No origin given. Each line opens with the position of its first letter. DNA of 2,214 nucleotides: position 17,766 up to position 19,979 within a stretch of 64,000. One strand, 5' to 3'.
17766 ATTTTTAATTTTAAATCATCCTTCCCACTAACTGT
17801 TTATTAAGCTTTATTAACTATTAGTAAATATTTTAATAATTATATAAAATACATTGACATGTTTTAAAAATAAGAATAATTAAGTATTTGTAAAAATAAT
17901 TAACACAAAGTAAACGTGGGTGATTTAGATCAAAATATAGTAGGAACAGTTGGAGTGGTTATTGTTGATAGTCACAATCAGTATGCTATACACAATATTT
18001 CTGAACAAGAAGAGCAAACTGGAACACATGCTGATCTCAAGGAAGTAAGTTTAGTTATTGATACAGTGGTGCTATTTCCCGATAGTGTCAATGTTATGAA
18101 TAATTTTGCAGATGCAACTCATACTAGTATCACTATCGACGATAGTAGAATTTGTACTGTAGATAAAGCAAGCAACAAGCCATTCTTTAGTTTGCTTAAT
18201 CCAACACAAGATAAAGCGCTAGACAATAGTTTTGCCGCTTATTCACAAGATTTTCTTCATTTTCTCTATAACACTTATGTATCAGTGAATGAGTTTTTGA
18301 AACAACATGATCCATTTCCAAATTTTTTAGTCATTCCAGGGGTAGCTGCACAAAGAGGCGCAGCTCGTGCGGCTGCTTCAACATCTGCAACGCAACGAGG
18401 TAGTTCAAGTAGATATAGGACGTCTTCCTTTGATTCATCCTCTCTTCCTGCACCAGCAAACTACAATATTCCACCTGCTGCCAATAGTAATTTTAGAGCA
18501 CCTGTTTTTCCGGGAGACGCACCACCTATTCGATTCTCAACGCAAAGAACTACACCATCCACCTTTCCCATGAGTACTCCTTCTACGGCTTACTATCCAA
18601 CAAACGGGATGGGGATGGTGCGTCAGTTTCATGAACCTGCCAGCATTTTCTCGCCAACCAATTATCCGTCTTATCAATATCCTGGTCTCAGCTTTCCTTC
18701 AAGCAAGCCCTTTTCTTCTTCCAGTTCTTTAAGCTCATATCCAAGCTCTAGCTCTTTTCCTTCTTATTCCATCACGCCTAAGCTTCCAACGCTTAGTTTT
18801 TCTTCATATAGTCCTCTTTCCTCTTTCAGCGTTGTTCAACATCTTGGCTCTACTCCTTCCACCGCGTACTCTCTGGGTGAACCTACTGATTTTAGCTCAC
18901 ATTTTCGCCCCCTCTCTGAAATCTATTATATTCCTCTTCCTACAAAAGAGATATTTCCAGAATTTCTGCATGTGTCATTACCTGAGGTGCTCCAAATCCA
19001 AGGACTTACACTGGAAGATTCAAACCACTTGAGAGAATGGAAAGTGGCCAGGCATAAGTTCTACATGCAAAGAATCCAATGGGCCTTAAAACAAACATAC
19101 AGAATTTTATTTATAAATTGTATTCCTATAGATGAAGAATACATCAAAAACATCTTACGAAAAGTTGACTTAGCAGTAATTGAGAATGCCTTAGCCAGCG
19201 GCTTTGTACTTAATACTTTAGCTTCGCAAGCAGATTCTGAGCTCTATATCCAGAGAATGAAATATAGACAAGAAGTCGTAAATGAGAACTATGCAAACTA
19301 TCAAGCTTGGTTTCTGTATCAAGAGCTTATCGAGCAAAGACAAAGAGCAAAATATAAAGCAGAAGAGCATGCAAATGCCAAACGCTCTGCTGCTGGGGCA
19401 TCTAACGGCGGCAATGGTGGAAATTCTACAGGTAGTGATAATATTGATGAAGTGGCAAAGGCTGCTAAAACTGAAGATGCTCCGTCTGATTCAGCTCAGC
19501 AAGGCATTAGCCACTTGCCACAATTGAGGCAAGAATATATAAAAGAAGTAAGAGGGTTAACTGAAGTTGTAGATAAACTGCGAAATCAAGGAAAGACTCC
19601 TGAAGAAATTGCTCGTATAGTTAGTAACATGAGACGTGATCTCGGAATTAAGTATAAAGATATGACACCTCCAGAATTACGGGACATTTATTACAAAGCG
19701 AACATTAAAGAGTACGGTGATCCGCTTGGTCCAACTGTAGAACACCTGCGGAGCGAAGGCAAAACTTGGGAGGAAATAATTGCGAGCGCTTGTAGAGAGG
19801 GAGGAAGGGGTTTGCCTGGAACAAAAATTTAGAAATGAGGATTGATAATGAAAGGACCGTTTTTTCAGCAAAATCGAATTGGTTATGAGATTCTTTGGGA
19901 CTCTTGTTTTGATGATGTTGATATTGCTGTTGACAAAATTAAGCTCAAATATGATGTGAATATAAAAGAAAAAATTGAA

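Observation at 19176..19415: Recombination handles shared by the main toxin gene and the orphan cassettes, including an exact 28-nt match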

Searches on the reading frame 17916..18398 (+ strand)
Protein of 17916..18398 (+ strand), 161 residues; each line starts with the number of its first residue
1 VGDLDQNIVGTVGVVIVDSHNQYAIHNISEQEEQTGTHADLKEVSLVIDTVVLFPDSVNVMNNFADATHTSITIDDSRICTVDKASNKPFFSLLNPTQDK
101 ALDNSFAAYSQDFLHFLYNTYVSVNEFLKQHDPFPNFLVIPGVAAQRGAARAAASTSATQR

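Call 57: predict_structure(alignment_id=A6)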
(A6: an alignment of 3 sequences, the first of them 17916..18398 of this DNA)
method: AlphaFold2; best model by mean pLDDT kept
length: 161 residues; sequences in the alignment: 3
mean_pLDDT: 31.8   pTM: 0.20
mean pLDDT of the five models: 31.8, 31.6, 30.6, 29.4, 29.0
residues with pLDDT >= 90: 0; 70-90: 0; 50-70: 0; < 50: 161
segments of 3 or more residues with pLDDT < 50: 1-161
pLDDT, mean of each block of 10 residues (from residue 1): 30 28 30 29 27 30 26 30 30 33 33 39 39 37 34 34 32
secondary structure, 60 per line:
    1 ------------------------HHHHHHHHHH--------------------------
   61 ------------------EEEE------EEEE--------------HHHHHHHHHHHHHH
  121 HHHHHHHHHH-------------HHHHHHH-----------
elements in order: H25-34 E79-82 E89-92 H107-130 H144-150

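Call 86: find_related_loci(query=A6, collection=genome_contigs, flank=10000)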
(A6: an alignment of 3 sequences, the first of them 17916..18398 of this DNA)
Query A6 (161 aa) in genome_contigs; peptide patterns used: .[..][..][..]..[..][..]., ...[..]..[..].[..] (x = any residue, [..] = any of these).
75 stretches matched a pattern, but none encodes a relative of the query by tblastn (E <= 1e-3).

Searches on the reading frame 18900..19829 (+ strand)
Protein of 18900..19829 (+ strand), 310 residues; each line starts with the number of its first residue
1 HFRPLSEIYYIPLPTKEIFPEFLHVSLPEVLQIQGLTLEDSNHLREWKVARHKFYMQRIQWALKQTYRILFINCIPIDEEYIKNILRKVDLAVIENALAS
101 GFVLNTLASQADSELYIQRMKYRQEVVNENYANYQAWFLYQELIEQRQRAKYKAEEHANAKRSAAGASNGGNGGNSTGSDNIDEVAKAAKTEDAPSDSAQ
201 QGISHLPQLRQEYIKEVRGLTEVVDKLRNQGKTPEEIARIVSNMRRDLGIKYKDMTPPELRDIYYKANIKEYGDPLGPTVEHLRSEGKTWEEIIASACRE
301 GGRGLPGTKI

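Call 12: find_homologous_proteins(query=window:18900-19829:+, max_evalue=0.01)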
Query window:18900-19829:+ (310 aa): 5 proteins with E <= 0.01 among 1571 candidates.
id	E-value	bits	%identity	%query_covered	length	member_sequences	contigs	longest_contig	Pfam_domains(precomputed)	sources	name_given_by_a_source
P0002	8.8e-89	316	59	94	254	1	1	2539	-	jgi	jgi:archaellum component FlaC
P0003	2.8e-44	170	75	35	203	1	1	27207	-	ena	-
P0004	1.2e-43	168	74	35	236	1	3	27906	-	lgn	-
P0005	2.6e-21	94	52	31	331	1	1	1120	-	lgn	-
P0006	8.4e-20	89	57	29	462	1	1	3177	-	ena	-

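Call 14: find_encoding_contigs(protein=P0002, flank=10000)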
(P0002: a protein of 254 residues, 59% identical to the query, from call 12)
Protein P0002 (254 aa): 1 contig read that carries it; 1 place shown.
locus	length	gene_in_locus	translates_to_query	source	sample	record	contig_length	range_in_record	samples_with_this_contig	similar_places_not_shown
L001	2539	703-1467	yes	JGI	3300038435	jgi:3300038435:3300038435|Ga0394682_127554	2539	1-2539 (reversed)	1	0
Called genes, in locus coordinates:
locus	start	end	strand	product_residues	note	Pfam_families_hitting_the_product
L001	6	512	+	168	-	-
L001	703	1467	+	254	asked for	-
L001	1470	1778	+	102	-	-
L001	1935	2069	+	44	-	-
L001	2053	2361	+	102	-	PF22400:DUF6980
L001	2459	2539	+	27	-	?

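Call 23: find_encoding_contigs(protein=P0004, flank=10000)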
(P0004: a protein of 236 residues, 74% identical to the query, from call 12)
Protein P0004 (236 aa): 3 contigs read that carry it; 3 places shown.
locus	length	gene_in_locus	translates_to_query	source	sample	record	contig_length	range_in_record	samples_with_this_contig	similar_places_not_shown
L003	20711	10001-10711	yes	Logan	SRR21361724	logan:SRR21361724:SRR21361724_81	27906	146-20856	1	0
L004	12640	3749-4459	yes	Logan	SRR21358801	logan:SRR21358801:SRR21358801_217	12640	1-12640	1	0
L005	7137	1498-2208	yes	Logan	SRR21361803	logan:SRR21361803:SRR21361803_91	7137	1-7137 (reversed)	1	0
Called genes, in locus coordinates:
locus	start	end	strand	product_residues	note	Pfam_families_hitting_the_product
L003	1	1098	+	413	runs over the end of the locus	?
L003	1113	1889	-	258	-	PF13714:PEP_mutase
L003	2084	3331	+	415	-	PF00482:T2SSF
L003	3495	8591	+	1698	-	PF13332:Fil_haemagg_2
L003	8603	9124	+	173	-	-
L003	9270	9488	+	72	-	PF14076:DUF4258 (faint)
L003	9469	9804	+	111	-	-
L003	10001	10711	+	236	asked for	-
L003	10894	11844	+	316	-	PF00376:MerR, PF13411:MerR_1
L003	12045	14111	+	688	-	PF00437:T2SSE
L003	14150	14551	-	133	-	PF12728:HTH_17 (faint)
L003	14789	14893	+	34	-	-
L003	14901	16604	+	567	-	PF02463:SMC_N (weak), PF00664:ABC_membrane, PF00005:ABC_tran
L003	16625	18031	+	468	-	PF25994:HH_AprE, PF26002:Beta-barrel_AprE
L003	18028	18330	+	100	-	PF01839:FG-GAP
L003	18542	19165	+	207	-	-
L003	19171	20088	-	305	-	PF00892:EamA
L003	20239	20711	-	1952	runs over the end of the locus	PF00501:AMP-binding, PF13193:AMP-binding_C (weak), PF00550:PP-binding, PF00668:Condensation, PF00501:AMP-binding, PF13193:AMP-binding_C, PF00550:PP-binding, PF00975:Thioesterase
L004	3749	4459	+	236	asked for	-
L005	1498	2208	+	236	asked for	-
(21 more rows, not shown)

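Call 24: find_encoding_contigs(protein=P0003, flank=10000)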
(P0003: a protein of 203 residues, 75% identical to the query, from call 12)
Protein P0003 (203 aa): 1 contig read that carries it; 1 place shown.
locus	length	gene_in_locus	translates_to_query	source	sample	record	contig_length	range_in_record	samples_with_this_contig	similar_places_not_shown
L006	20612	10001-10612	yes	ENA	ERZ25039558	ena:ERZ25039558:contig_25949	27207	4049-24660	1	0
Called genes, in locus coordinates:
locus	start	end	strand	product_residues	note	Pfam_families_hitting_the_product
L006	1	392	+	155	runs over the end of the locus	PF01609:DDE_Tnp_1, PF13612:DDE_Tnp_1_3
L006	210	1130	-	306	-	PF01526:DDE_Tnp_Tn3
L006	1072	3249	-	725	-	PF13700:DUF4158, PF01526:DDE_Tnp_Tn3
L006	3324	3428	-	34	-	-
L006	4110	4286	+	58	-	-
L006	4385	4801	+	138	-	-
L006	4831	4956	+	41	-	-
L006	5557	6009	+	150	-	-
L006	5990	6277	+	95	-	-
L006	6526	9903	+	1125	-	PF13332:Fil_haemagg_2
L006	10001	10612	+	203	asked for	-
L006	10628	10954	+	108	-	-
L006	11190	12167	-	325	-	PF13384:HTH_23 (faint), PF13518:HTH_28, PF13551:HTH_29 (weak), PF13565:HTH_32, PF00665:rve, PF13683:rve_3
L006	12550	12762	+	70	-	-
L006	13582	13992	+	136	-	-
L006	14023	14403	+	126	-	-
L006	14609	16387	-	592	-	PF02373:JmjC (faint), PF13621:Cupin_8, PF08007:JmjC_2 (faint), PF13621:Cupin_8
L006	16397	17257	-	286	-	-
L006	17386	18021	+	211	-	-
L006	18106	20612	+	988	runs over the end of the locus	PF13700:DUF4158, PF01526:DDE_Tnp_Tn3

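Call 42: search_protein_families(library=pfam, proteins=[P0003, P0005, P0006], max_evalue=0.1)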
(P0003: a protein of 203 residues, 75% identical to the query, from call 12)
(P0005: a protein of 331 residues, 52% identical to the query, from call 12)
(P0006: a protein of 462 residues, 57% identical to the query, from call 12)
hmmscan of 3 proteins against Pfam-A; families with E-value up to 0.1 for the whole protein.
P0003 (203 aa): 3 families
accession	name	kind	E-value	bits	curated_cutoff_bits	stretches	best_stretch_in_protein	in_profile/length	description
PF13936.12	HTH_38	-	0.053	13.7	27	0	120-134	15-29/44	Helix-turn-helix domain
PF02535.28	Zip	-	0.056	13.1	35.1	1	4-75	84-163/323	ZIP Zinc transporter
PF09831.14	DUF2058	-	0.076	13.6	25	1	19-99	16-93/174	Uncharacterized protein conserved in bacteria (DUF2058)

P0005 (331 aa): 2 families
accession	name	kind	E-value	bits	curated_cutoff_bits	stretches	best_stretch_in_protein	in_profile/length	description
PF19889.5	DUF6362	-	0.0033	18.2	31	0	241-269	56-84/98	Domain of unknown function (DUF6362)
PF13936.12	HTH_38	-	0.021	15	27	0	247-267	12-32/44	Helix-turn-helix domain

P0006 (462 aa): 1 family
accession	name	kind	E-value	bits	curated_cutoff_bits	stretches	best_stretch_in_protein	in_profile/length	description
PF16284.10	DUF4930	-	0.072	13.6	25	0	239-321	15-96/144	Domain of unknown function (DUF4930)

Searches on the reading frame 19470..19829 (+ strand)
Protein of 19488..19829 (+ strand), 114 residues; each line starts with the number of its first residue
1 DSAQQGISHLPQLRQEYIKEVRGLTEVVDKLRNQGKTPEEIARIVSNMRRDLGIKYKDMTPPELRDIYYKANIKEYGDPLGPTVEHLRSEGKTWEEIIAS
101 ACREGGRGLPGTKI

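Call 42: search_protein_families(library=pfam, proteins=[window:19488-19829:+], max_evalue=0.1)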
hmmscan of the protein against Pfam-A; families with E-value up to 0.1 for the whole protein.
window:19488-19829:+ (114 aa): 3 families
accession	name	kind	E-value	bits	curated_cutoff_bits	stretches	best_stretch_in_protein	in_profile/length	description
PF16848.10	SoDot-IcmSS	-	0.0038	17.7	25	1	6-68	31-94/178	Substrate of the Dot/Icm secretion system, putative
PF08312.17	cwf21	-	0.029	14.8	23.2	0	27-52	16-41/44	cwf21 domain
PF01466.24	Skp1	-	0.033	14.5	22.3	0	34-43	16-25/48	Skp1 family, dimerisation domain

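Call 50: search_solved_structures(query=A4, max_evalue=1)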
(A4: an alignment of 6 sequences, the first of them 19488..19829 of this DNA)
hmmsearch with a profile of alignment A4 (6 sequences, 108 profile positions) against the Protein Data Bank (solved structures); distinct sequences matched with E-value up to 1: 6.
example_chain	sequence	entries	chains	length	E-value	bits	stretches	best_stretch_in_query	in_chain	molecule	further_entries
8vd6_A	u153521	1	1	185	6.3e-06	29.2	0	13-39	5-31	CAP REPEAT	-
1xrs_A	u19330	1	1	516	0.2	14.7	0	62-99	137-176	D-lysine 5,6-aminomutase alpha subunit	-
7mwr_B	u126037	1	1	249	0.36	13.9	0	17-43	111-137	LHD101B4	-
9q1a_C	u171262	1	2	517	0.57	13.2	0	64-100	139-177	D-lysine 5,6-aminomutase alpha subunit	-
8t0v_A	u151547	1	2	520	0.57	13.2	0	64-100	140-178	D-lysine 5,6-aminomutase alpha subunit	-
1n7e_A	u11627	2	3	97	0.72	12.9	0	61-95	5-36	AMPA receptor interacting protein GRIP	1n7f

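Call 80: predict_structure(alignment_id=A8)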
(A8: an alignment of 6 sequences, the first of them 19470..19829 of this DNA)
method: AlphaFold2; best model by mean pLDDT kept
length: 120 residues; sequences in the alignment: 6
mean_pLDDT: 82.4   pTM: 0.74
mean pLDDT of the five models: 82.4, 81.6, 72.9, 63.5, 62.9
residues with pLDDT >= 90: 51; 70-90: 48; 50-70: 11; < 50: 10
segments of 3 or more residues with pLDDT < 50: 1-8
pLDDT, mean of each block of 10 residues (from residue 1): 45 74 88 95 97 92 81 87 89 95 91 53
secondary structure, 60 per line:
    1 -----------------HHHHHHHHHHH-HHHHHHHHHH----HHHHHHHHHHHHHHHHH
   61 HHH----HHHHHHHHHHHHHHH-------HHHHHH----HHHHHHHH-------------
elements in order: H18-28 H30-39 H44-63 H68-82 H90-95 H100-107

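Call 82: fold_search(model_id=the predicted structure, library=pdb)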
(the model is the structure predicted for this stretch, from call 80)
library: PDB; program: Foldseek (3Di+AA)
matches with E <= 10: 48; with E <= 0.001: 0
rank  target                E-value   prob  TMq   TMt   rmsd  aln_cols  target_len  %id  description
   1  7mwr_B                1.4e+00  0.30  0.36  0.18  13.5       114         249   17  Structure of De Novo designed beta sheet heterodimer LHD101A53/B4 (released 2022-01-19)
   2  3b4q_A                1.6e+00  0.11  0.21  0.27  12.1       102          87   12  Crystal structure of a conserved protein domain (unknown function) from Corynebacterium diphtheriae (released 2007-11-06)
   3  3ang_C                1.7e+00  0.11  0.26  0.17  15.1       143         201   16  Crystal structure of Thermus thermophilus FadR in complex with E. coli-derived dodecyl-CoA (released 2011-03-09)
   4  5cwb                  2.1e+00  0.25  0.36  0.23  13.7       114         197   17  Crystal structure of de novo designed helical repeat protein DHR4 (released 2015-12-16)
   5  3anp_C                2.5e+00  0.15  0.30  0.20   8.8        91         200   20  Crystal structure of Thermus thermophilus FadR, a TetR familly transcriptional repressor, in complex with lauroyl-CoA. (released 2011-03-09)
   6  3anp_B                2.6e+00  0.30  0.39  0.26   8.2        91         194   23  Crystal structure of Thermus thermophilus FadR, a TetR familly transcriptional repressor, in complex with lauroyl-CoA. (released 2011-03-09)
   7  6w2q                  2.8e+00  0.30  0.41  0.27   7.4       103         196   20  Junction 34, DHR53-DHR4 (released 2020-04-15)
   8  8hmc_C                2.8e+00  0.12  0.31  0.08   9.2       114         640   15  base module state 1 of Tetrahymena IFT-A (released 2023-06-14)
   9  3ang_A                2.8e+00  0.08  0.25  0.17  14.4       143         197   17  Crystal structure of Thermus thermophilus FadR in complex with E. coli-derived dodecyl-CoA (released 2011-03-09)
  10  8cwy_A                3.7e+00  0.11  0.32  0.10  13.1       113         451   18  Accurate computational design of genetically encoded 3D protein crystals (released 2023-11-01)
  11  9dis_A                4.3e+00  0.04  0.22  0.23  10.3       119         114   18  Cryo-EM structure of the heme/hemoglobin transporter ChuA, in complex with de novo designed binder H3 (released 2025-05-21)
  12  7dgy                  4.8e+00  0.20  0.37  0.44   7.5        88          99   10  De novo designed protein H4C2R (released 2021-12-15)
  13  9k8h_A                4.8e+00  0.10  0.28  0.35   8.6        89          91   16  Cryo-EM structure of C2 symmetric interface of designed zinc-induced tetrahedron Cage-t32-Zn1-HEHE-35 (released 2025-10-29)
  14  8hmd_C                4.8e+00  0.08  0.31  0.04   9.2       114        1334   15  base module state 2 of Tetrahymena IFT-A (released 2023-06-14)
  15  1hr7_B                5.1e+00  0.06  0.22  0.10   9.2        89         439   13  Yeast Mitochondrial Processing Peptidase beta-E73Q Mutant (released 2001-07-11)
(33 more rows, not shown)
